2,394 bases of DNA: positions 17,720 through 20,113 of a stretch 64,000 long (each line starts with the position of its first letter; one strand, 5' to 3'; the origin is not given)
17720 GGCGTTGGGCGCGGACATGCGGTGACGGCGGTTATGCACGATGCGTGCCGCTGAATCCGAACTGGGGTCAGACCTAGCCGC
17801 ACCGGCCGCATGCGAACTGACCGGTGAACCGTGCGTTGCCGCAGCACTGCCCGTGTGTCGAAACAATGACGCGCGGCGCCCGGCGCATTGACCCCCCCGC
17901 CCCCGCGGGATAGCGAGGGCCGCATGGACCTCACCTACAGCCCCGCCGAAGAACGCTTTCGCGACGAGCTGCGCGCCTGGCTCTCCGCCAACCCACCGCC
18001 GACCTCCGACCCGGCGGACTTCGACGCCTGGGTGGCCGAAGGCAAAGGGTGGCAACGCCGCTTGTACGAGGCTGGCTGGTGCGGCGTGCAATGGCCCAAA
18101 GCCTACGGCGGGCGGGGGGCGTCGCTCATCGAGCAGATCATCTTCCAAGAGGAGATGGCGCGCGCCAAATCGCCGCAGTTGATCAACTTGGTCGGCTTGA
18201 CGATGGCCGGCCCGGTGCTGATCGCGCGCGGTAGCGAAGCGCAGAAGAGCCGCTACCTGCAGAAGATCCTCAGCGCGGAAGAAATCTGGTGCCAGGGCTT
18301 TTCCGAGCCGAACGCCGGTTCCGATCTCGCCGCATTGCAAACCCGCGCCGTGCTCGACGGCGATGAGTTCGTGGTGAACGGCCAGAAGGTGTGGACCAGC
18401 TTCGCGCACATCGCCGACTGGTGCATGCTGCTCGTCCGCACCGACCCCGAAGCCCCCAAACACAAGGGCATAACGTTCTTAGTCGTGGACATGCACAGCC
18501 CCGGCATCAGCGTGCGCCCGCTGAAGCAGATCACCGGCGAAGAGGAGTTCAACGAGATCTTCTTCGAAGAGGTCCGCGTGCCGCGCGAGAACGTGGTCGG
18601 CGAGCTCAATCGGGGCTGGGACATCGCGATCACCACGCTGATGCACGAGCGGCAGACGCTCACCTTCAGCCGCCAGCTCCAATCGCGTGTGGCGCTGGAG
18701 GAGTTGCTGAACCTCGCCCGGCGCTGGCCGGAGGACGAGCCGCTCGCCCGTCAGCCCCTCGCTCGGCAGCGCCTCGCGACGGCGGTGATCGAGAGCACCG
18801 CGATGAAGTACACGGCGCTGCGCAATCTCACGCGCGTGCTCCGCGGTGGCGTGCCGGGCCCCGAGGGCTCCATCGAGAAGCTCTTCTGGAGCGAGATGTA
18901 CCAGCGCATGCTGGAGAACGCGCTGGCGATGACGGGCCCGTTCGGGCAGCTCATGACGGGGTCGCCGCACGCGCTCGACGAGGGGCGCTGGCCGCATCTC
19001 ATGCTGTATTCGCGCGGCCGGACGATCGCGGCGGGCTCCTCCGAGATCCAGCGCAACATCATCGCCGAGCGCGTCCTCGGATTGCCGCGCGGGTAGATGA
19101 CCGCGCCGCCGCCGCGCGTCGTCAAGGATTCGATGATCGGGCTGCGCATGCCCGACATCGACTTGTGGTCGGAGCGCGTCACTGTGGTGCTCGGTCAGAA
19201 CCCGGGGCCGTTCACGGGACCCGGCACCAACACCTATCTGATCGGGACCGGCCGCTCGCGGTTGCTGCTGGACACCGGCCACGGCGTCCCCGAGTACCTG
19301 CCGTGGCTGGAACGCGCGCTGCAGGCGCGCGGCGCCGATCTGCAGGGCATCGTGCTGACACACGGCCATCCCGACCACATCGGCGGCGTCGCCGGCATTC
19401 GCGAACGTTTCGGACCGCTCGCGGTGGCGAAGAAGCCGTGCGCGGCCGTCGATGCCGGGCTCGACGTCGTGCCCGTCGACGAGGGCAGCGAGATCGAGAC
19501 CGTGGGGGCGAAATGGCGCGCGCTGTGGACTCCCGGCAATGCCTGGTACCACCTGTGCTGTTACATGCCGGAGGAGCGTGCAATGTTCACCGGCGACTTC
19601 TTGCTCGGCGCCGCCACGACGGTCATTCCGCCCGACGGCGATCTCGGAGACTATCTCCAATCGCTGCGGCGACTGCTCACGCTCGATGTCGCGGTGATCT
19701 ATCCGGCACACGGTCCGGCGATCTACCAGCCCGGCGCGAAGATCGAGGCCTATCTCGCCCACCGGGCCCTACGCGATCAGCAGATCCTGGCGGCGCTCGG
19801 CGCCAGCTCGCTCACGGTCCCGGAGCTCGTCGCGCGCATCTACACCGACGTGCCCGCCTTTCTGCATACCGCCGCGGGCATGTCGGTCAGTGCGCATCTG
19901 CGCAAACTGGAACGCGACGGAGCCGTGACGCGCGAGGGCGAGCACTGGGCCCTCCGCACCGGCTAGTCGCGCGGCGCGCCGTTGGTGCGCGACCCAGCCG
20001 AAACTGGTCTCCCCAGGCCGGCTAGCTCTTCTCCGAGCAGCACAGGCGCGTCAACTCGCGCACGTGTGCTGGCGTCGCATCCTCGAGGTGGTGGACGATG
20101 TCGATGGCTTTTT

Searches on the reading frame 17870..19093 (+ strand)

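Call 84: search_protein_families(library=pfam, proteins=[window:17870-19093:+], max_evalue=0.00001)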
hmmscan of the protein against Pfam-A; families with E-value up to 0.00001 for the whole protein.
window:17870-19093:+ (408 aa): 3 families
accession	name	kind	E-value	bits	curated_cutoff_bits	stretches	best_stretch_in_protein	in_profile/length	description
PF00441.29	Acyl-CoA_dh_1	-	2.6e-25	89.7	22.4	1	247-403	1-150/150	Acyl-CoA dehydrogenase, C-terminal domain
PF02770.24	Acyl-CoA_dh_M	-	3.5e-22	78.8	33.3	1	141-235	1-97/97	Acyl-CoA dehydrogenase, middle domain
PF02771.21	Acyl-CoA_dh_N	-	7.6e-19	68.6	22.9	1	25-137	2-113/113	Acyl-CoA dehydrogenase, N-terminal domain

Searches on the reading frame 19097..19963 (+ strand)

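Call 56: search_protein_families(library=ncbifam, proteins=[window:19097-19963:+], max_evalue=0.00001)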
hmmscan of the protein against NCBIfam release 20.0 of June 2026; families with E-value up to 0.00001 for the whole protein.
window:19097-19963:+ (289 aa): 7 families
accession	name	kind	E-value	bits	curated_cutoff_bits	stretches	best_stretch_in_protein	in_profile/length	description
NF053820.1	MBLfold_Strvi7410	exception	5.6e-24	85.2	525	2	120-277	151-329/343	Strvi_7410 family MBL fold metallo-hydrolase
TIGR03413.1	GSH_gloB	equivalog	4.7e-17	62.2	200.8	1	72-205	34-164/248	hydroxyacylglutathione hydrolase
NF041804.1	MBL_fold_SolJ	exception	8e-12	44.8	350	1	70-218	42-190/224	solanimycin biosynthesis MBL-fold hydrolase SolJ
NF007597.0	PRK10241.1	equivalog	1.1e-11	44.5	421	1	73-201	37-161/251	hydroxyacylglutathione hydrolase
TIGR04559.1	SoxH_rel_PQQ_2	hypoth_equivalog_domain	1e-06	28.4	280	0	158-219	167-229/283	quinoprotein relay system zinc metallohydrolase 2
TIGR04558.1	SoxH_rel_PQQ_1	hypoth_equivalog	2e-06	27.1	300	0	159-222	168-229/285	quinoprotein relay system zinc metallohydrolase 1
NF033105.1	bla_subclass_B3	equivalog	4.5e-06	26.1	240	1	45-114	24-94/257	subclass B3 metallo-beta-lactamase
